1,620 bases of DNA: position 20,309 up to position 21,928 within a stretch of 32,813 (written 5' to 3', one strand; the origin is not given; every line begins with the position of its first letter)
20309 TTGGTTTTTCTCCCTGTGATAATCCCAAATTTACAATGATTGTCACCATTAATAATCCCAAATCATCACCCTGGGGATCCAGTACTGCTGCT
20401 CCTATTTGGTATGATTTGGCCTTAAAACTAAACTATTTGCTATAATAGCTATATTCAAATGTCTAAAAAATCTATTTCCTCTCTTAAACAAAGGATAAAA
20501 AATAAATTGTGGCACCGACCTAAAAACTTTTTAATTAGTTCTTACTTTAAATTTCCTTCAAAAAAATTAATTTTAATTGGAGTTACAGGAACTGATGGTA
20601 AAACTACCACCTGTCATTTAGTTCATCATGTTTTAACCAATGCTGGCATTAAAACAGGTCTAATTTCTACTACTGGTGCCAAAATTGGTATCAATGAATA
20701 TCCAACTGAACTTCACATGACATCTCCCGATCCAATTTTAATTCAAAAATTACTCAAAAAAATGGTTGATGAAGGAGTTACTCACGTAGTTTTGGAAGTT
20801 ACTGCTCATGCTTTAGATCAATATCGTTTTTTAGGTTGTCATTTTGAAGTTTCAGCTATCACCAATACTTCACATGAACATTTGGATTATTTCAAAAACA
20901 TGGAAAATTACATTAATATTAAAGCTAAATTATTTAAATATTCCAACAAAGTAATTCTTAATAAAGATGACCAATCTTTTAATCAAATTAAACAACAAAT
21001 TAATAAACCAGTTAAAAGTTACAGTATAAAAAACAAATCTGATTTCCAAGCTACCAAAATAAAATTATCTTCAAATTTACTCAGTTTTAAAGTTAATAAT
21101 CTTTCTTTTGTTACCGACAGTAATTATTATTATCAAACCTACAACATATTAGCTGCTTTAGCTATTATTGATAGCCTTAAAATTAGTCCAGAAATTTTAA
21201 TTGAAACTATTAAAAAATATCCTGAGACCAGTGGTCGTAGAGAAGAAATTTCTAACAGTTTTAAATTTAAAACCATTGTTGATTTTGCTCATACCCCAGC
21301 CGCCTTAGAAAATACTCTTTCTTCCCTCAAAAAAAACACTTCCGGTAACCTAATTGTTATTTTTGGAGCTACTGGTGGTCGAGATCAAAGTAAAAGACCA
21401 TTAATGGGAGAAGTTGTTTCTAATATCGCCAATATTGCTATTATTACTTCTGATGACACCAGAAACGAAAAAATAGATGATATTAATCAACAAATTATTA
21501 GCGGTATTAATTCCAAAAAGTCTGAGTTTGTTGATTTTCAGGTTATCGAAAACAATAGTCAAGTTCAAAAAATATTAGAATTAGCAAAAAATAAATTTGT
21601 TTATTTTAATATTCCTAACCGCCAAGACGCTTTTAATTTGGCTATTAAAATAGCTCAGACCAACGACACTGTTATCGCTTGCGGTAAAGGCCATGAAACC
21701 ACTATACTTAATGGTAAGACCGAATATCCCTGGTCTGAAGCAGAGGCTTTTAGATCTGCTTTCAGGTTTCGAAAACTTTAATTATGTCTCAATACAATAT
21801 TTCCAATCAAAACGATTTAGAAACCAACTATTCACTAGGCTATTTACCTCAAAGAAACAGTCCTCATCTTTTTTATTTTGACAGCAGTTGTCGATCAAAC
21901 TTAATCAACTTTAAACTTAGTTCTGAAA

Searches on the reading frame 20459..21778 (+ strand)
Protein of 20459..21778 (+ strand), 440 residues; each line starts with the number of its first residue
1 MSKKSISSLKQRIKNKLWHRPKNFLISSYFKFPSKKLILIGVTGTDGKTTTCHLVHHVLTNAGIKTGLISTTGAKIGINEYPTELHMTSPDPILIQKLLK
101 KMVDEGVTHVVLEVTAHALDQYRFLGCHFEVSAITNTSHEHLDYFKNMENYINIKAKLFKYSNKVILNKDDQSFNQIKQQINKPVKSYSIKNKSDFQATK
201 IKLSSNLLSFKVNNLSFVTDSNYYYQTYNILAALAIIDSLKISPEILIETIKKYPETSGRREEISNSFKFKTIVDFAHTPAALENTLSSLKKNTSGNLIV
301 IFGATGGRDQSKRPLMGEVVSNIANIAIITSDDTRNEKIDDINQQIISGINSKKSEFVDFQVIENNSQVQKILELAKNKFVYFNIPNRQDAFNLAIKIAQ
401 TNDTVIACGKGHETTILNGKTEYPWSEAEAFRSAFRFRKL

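Call 3: search_protein_families(library=pfam, proteins=[window:20459-21778:+], max_evalue=1)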
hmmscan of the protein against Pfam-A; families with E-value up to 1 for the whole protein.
window:20459-21778:+ (440 aa): 6 families
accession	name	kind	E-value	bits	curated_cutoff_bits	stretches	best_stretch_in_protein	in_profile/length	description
PF08245.18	Mur_ligase_M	-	6.7e-43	147.4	24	1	42-236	1-199/200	Mur ligase middle domain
PF02875.26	Mur_ligase_C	-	3.2e-22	80.1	28.4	1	260-411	2-127/127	Mur ligase, glutamate ligase domain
PF09861.14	Lar_N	-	0.062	12.9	23.3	1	317-353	48-84/204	Lactate racemase N-terminal domain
PF00448.28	SRP54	-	0.14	12.2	22.7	0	36-71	3-37/196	SRP54-type protein, GTPase domain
PF07755.17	DUF1611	-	0.14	11.9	25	1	39-74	14-52/201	Domain of unknown function (DUF1611_C) P-loop domain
PF16752.10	TBCC_N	-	0.6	10.9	27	1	172-244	36-104/115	Tubulin-specific chaperone C N-terminal domain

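Call 4: search_protein_families(library=ncbifam, proteins=[window:20459-21778:+], max_evalue=1)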
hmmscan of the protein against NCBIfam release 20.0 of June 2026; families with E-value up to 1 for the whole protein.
window:20459-21778:+ (440 aa): 32 families (the best 25 are shown)
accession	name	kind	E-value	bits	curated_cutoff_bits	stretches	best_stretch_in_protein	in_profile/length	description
NF001126.0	PRK00139.1-4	equivalog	5e-105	351.8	373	1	24-435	91-482/486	UDP-N-acetylmuramoyl-L-alanyl-D-glutamate--2,6-diaminopimelate ligase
TIGR01085.1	murE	subfamily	9e-104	348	257.3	2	26-378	74-437/472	UDP-N-acetylmuramyl-tripeptide synthetase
NF001124.0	PRK00139.1-2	equivalog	7.5e-95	318.5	476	1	29-435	104-492/500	UDP-N-acetylmuramoyl-L-alanyl-D-glutamate--2,6-diaminopimelate ligase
NF008896.0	PRK11929.1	equivalog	4.2e-86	289.6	1023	1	25-435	100-498/965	bifunctional UDP-N-acetylmuramoyl-L-alanyl-D-glutamate--2,6-diaminopimelate ligase MurE/UDP-N-acetylmuramoyl-tripeptide--D-alanyl-D-alanine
NF001123.0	PRK00139.1-1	equivalog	4.5e-71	240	586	2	27-378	97-455/493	UDP-N-acetylmuramoyl-L-alanyl-D-glutamate--2,6-diaminopimelate ligase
NF010628.0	PRK14022.1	equivalog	1.7e-59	201.8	536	2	25-359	99-431/483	UDP-N-acetylmuramoyl-L-alanyl-D-glutamate--L-lysine ligase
NF001130.0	PRK00139.2-4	equivalog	9.6e-41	140.1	715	1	25-380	97-478/516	UDP-N-acetylmuramoyl-L-alanyl-D-glutamate--2,6-diaminopimelate ligase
NF001127.0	PRK00139.2-1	equivalog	3e-32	112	997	2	24-201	96-279/520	UDP-N-acetylmuramoyl-L-alanyl-D-glutamate--2,6-diaminopimelate ligase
NF001131.0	PRK00139.2-5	equivalog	3e-30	105.5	1000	1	23-361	95-431/483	UDP-N-acetylmuramoyl-L-alanyl-D-glutamate--2,6-diaminopimelate ligase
TIGR02068.2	cya_phycin_syn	equivalog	5.4e-29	100.8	850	1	35-378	477-840/862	cyanophycin synthetase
NF001129.0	PRK00139.2-3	equivalog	9.4e-29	100.2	762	1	24-378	105-476/517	UDP-N-acetylmuramoyl-L-alanyl-D-glutamate--2,6-diaminopimelate ligase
NF010623.0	PRK14016.1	subfamily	3.2e-25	88.4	877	1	36-381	479-846/871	cyanophycin synthetase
TIGR01082.1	murC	equivalog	6.8e-24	84.7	335.1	2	123-302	162-352/449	UDP-N-acetylmuramate--L-alanine ligase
TIGR01087.1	murD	equivalog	5.2e-23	81.8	211.95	2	102-330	147-373/441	UDP-N-acetylmuramoyl-L-alanine--D-glutamate ligase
NF053645.1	pMurC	equivalog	2.4e-22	79.3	560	3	192-373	284-467/492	pseudomurein biosynthesis peptide ligase pMurC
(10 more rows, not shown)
